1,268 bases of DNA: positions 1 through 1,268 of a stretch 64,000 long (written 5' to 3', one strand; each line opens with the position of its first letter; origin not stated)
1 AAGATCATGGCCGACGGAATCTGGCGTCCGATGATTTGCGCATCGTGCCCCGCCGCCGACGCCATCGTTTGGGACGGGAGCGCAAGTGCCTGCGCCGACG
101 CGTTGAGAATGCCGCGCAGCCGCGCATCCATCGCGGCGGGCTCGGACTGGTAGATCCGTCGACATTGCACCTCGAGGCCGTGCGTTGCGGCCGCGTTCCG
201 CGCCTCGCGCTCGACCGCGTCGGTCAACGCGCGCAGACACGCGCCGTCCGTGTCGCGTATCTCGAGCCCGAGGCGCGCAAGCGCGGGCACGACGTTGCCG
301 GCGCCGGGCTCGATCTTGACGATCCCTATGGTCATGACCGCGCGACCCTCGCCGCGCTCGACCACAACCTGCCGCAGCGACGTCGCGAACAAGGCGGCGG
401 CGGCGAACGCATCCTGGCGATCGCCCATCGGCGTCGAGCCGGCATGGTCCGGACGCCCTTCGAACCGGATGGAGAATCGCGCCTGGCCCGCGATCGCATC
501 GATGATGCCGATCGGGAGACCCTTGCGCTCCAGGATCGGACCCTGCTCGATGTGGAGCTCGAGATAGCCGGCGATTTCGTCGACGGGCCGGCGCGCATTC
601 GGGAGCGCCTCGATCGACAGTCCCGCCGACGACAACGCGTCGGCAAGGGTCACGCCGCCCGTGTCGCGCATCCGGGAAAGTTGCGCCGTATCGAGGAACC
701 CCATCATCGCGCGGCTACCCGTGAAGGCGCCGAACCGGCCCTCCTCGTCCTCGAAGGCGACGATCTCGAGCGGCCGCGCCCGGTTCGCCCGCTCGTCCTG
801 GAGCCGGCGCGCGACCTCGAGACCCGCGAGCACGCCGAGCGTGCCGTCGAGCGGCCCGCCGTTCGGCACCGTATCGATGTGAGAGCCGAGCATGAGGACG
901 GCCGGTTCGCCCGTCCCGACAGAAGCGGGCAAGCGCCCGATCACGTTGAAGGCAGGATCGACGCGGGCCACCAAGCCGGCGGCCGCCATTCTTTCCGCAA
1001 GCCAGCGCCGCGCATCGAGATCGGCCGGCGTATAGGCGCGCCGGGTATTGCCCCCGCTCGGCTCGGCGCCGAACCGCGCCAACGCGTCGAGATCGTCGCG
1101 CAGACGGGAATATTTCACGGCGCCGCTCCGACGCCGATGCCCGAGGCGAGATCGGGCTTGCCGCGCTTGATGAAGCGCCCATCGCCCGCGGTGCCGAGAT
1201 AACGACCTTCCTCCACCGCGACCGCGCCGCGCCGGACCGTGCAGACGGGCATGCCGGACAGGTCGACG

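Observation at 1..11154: Reductive cyclic-amide (hydantoinase plus M20 carbamoylase) module embedded in a PotABCD-type ABC operon, together with a PLP lyase, an ACAD and an NDP-forming acyl-CoA synthetase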

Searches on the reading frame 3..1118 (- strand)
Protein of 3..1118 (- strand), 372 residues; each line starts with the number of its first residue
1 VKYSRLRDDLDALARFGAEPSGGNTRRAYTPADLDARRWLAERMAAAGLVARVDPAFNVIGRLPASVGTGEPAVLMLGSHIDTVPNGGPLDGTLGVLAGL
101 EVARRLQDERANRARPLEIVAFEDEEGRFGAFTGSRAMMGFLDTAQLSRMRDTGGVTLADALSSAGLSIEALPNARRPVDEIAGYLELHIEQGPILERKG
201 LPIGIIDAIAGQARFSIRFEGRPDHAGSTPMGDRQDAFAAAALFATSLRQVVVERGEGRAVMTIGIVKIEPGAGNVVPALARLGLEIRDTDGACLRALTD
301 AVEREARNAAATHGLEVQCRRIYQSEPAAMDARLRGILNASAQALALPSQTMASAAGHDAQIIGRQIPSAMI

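Call 6: search_protein_families(library=pfam, proteins=[window:3-1118:-])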
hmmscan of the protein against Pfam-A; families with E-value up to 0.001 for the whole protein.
window:3-1118:- (372 aa): 3 families
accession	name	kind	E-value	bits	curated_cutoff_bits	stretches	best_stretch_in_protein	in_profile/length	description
PF01546.33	Peptidase_M20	-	1.1e-17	65.1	24.6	1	76-371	1-172/206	Peptidase family M20/M25/M40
PF04389.22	Peptidase_M28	-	5.1e-09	36.6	21.3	1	58-143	1-79/193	Peptidase family M28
PF07687.19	M20_dimer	-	0.00074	19.9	21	0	211-311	5-104/107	Peptidase dimerisation domain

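Call 7: search_protein_families(library=ncbifam, proteins=[window:3-1118:-])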
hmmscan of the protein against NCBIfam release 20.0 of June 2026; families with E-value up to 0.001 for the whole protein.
window:3-1118:- (372 aa): 23 families
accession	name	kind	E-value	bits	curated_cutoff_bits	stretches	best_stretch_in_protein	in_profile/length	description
NF006771.0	PRK09290.1-5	subfamily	3.1e-110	368.5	399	1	2-372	5-374/413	allantoate amidohydrolase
NF058540.1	Ncarbamyl_ErtE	equivalog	7.4e-103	344.3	520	1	3-372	10-379/418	N-carbamyl-l-glutamate amidohydrolase ErtE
NF009529.0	PRK12893.1-2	equivalog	1.1e-98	330.7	508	1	4-372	10-372/411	Zn-dependent hydrolase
TIGR01879.1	hydantase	subfamily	3.4e-97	325.9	204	1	5-372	2-366/401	hydantoinase/carbamoylase family amidase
NF006775.0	PRK09290.2-5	equivalog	1.1e-89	301.1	479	1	10-372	19-378/419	allantoate amidohydrolase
NF009531.0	PRK12893.1-5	equivalog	1.7e-88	296.9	486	1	4-372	10-376/421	Zn-dependent hydrolase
NF006768.0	PRK09290.1-1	equivalog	3.6e-83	279.7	532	1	6-372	9-372/411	allantoate deiminase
NF006769.0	PRK09290.1-3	subfamily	2.8e-79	266.7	452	1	4-372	13-376/417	allantoate amidohydrolase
NF009527.0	PRK12891.1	subfamily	8.9e-78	262.2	461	1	5-372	13-386/426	Zn-dependent hydrolase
NF006773.0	PRK09290.2-2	equivalog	6.6e-75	252.6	584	1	10-372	22-381/419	allantoate amidohydrolase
NF006770.0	PRK09290.1-4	equivalog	3.4e-73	246.7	372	1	9-372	8-365/403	allantoate amidohydrolase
TIGR03176.1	AllC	equivalog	1.5e-70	238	597.75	1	5-372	4-367/406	allantoate deiminase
NF006772.0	PRK09290.2-1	subfamily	1.7e-64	218.2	424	1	5-372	16-380/430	allantoate amidohydrolase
NF010373.0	PRK13799.1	equivalog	2.2e-57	194.8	1087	1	36-372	216-550/591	unknown domain/N-carbamoyl-L-amino acid hydrolase fusion protein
NF009530.0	PRK12893.1-4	subfamily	1.4e-56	192.4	551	1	4-372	10-372/423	Zn-dependent hydrolase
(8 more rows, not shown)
